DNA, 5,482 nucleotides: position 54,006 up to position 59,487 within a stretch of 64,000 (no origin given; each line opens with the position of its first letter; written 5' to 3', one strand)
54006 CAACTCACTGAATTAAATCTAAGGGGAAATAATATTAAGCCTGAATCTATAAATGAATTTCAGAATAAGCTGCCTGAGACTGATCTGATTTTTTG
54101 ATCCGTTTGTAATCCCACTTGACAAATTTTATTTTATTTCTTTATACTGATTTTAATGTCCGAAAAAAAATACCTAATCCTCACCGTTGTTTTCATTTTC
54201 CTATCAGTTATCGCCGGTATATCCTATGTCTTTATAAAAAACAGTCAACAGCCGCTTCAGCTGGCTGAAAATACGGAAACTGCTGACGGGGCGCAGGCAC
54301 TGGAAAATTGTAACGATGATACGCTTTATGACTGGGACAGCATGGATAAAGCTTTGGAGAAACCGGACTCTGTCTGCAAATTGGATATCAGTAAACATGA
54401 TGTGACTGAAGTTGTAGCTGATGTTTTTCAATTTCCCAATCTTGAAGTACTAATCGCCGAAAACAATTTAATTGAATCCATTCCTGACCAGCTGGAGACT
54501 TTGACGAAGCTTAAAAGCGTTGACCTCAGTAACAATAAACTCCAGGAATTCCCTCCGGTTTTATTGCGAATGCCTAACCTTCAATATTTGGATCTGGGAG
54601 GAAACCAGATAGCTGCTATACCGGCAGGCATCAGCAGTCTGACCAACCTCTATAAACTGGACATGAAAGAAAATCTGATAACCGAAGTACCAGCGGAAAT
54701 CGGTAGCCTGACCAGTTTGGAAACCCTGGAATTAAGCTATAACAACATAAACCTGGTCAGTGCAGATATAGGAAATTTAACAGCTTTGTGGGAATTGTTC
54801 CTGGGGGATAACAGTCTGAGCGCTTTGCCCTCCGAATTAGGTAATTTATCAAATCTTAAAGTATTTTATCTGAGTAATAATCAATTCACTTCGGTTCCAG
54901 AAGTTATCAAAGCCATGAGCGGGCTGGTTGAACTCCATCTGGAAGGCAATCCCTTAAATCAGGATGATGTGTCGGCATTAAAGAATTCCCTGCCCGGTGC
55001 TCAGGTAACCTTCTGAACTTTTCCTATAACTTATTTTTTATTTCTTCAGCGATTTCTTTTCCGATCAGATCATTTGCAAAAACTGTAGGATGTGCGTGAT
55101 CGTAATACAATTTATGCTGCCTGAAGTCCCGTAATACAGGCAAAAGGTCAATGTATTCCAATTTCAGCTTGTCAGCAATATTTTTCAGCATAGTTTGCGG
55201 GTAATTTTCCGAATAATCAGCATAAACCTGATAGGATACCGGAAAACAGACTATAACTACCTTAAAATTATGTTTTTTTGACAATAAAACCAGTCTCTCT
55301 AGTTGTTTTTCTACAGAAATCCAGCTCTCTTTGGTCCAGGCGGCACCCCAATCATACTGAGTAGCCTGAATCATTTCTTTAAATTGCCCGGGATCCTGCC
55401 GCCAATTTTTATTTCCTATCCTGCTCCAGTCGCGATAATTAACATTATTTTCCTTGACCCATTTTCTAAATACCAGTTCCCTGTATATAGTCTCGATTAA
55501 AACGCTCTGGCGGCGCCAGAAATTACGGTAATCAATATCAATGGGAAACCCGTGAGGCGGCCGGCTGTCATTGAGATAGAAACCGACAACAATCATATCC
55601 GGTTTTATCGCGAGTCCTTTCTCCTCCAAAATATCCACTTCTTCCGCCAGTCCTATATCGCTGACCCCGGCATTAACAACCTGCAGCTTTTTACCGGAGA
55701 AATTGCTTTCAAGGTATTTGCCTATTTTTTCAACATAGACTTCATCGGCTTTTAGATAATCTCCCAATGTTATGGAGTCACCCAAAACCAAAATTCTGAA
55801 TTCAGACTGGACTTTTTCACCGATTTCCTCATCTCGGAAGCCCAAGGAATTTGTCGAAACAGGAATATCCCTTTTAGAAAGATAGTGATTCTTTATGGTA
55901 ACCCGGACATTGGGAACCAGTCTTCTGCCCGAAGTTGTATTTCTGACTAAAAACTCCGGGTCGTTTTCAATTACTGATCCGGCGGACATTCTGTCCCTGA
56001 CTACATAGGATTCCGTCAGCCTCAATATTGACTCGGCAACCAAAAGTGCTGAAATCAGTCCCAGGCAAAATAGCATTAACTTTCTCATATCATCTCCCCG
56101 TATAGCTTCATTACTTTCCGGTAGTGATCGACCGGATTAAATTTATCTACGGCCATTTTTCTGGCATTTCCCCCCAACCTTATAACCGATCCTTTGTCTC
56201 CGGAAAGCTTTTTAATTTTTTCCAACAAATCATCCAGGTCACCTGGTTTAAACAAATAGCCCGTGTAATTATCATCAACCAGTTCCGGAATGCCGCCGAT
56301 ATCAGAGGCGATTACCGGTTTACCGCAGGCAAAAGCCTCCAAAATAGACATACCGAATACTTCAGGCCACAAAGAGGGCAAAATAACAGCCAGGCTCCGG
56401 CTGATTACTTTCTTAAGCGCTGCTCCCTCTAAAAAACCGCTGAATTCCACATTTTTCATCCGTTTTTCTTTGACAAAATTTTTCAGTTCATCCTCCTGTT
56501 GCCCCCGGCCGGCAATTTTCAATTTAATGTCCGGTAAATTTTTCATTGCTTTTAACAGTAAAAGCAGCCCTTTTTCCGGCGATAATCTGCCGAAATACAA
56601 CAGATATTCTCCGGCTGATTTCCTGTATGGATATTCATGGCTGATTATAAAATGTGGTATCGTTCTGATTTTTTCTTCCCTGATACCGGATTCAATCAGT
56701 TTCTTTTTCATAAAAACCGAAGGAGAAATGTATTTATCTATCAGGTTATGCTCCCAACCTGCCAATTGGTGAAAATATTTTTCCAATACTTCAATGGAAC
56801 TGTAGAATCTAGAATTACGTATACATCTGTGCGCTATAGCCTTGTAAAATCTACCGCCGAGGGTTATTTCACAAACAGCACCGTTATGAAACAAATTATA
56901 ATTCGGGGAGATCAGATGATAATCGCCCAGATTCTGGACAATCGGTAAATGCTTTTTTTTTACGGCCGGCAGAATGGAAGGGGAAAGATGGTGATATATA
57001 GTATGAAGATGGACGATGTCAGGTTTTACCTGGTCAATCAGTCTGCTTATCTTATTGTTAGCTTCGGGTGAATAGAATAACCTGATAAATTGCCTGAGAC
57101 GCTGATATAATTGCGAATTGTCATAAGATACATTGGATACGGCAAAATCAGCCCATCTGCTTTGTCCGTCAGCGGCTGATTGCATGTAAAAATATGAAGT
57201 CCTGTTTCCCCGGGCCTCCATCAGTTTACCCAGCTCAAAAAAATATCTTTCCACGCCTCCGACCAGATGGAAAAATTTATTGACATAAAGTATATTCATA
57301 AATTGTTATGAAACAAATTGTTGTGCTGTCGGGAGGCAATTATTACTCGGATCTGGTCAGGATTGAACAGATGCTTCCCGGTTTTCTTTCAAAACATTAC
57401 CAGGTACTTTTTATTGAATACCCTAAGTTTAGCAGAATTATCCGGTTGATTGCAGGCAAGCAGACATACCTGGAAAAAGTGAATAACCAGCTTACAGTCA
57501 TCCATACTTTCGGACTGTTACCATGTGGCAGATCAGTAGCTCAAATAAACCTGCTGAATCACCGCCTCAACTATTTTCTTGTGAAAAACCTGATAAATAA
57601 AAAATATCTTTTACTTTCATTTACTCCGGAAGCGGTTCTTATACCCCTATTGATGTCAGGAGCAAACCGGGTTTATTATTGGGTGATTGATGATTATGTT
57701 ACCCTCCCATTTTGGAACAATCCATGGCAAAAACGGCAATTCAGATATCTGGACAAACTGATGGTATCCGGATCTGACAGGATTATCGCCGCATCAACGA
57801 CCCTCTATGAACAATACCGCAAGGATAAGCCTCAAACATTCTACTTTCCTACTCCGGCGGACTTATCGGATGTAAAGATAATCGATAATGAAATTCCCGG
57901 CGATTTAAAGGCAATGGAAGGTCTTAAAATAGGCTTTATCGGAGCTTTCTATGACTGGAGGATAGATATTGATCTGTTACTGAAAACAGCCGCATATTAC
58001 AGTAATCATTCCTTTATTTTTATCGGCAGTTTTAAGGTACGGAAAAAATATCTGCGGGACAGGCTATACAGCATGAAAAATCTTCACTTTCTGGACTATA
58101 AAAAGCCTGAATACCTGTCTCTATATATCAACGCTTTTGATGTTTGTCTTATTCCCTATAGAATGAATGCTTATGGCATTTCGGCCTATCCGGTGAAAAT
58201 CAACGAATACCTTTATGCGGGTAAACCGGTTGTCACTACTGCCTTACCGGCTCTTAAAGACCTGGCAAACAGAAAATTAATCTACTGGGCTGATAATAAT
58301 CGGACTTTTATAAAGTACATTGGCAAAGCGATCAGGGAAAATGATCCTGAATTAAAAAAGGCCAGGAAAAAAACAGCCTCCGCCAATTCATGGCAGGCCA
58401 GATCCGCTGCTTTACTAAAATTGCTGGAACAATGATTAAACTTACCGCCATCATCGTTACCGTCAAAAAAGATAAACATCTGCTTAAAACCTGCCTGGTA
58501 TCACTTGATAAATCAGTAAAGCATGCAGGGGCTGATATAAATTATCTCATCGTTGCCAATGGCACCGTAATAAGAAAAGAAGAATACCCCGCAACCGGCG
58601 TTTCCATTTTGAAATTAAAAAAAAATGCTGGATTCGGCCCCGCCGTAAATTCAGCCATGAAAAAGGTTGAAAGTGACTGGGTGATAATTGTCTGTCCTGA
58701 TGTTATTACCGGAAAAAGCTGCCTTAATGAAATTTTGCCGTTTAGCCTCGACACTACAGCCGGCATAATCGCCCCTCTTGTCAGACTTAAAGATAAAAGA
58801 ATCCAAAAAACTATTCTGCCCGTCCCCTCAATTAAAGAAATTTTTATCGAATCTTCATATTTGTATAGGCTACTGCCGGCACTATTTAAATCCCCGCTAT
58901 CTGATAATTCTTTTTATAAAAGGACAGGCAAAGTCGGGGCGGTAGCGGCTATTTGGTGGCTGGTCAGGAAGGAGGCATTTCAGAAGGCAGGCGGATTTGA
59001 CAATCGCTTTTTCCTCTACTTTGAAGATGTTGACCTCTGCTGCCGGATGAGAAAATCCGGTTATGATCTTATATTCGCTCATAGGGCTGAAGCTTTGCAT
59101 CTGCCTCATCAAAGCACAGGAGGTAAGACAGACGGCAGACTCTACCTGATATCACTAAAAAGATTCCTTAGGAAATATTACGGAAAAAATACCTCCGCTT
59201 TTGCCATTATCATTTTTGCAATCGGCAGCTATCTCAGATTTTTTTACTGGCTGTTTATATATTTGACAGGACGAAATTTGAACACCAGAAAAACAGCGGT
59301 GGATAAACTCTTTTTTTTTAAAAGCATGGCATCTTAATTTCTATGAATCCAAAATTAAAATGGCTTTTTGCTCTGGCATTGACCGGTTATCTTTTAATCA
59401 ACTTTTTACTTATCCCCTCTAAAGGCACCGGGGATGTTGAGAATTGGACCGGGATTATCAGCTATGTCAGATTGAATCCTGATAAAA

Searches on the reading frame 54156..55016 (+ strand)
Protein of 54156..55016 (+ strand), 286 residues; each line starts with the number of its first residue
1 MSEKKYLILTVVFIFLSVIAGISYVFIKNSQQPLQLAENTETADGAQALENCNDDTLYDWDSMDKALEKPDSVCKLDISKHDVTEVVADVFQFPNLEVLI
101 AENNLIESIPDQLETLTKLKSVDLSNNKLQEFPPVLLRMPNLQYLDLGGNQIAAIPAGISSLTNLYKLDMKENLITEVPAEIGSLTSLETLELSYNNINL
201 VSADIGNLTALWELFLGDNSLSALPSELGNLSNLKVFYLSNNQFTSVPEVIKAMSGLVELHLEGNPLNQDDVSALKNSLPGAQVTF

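Call 43: search_protein_families(library=pfam, proteins=[window:54156-55016:+], max_evalue=0.00001)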
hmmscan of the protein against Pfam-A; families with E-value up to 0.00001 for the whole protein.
window:54156-55016:+ (286 aa): 8 families
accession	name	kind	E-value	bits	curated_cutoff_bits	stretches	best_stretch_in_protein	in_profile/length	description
PF12799.13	LRR_4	-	6.4e-30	102.9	27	3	94-133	1-40/44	Leucine Rich repeats (2 copies)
PF13855.12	LRR_8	-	1.5e-27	95.6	27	3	94-152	1-61/61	Leucine rich repeat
PF23598.1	LRR_14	-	4.9e-21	75.3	40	2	86-214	14-144/353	Leucine-rich repeat region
PF00560.39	LRR_1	-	6.6e-19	64.4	20.6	0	141-162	1-23/23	Leucine Rich Repeat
PF23211.1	LRR_LRWD1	-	2.2e-10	41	28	1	186-268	19-99/190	Leucine-rich repeat and WD repeat-containing protein 1, LRR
PF13516.12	LRR_6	-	2.8e-07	30.5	23.4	0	140-152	3-15/24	Leucine Rich repeat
PF23286.1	LRR_13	-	1.1e-06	29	30.1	0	85-158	121-195/210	Disease resistance protein RPS4B-like, leucine-rich repeats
PF25019.1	LRR_R13L1-DRL21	-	2.2e-06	28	27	0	80-148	55-125/127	R13L1/DRL21 LRRs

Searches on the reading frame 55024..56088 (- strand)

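Call 43: search_protein_families(library=pfam, proteins=[window:55024-56088:-], max_evalue=0.00001)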
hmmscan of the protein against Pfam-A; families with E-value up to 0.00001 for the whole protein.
window:55024-56088:- (354 aa): 1 family
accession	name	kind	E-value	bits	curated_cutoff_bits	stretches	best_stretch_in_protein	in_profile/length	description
PF13472.12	Lipase_GDSL_2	-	5e-07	30.8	32.9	0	101-335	1-172/178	GDSL-like Lipase/Acylhydrolase family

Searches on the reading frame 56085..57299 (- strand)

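Call 43: search_protein_families(library=pfam, proteins=[window:56085-57299:-], max_evalue=0.00001)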
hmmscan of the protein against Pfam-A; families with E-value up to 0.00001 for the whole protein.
window:56085-57299:- (404 aa): 6 families
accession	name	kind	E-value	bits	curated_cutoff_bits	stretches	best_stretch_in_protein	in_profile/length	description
PF00534.26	Glycos_transf_1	-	5.9e-41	140.3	26.4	1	230-382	15-172/172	Glycosyl transferases group 1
PF13692.12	Glyco_trans_1_4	-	2e-31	109.6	27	1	232-366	3-140/142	Glycosyl transferases group 1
PF13439.12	Glyco_transf_4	-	3.7e-15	56.8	28.5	1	13-218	1-166/170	Glycosyltransferase Family 4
PF13524.12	Glyco_trans_1_2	-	1.1e-09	38.8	25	1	247-390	4-136/144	Glycosyl transferase-like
PF13579.12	Glyco_trans_4_4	-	2.7e-07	31.5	29.7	1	14-215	1-156/158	Glycosyl transferase 4-like domain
PF20706.3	GT4-conflict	-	2.5e-06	27.2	26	1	227-345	194-324/385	Family 4 Glycosyltransferase in conflict systems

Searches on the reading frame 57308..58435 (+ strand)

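Call 43: search_protein_families(library=pfam, proteins=[window:57308-58435:+], max_evalue=0.00001)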
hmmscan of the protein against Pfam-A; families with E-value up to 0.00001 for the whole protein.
window:57308-58435:+ (375 aa): 2 families
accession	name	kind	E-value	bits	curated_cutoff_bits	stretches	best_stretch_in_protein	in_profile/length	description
PF13692.12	Glyco_trans_1_4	-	1.5e-10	42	27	1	207-321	3-118/142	Glycosyl transferases group 1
PF00534.26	Glycos_transf_1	-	3.8e-06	27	26.4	1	204-352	14-164/172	Glycosyl transferases group 1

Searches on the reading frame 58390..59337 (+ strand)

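Call 43: search_protein_families(library=pfam, proteins=[window:58390-59337:+], max_evalue=0.00001)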
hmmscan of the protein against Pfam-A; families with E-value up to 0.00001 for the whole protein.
window:58390-59337:+ (315 aa): 2 families
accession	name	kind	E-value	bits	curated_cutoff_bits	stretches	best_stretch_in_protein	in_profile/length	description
PF13632.12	Glyco_trans_2_3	-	1.7e-07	31.7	27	1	190-288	77-162/198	Glycosyl transferase family group 2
PF13641.12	Glyco_tranf_2_3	-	1.2e-06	29.2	27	1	61-242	48-216/230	Glycosyltransferase like family 2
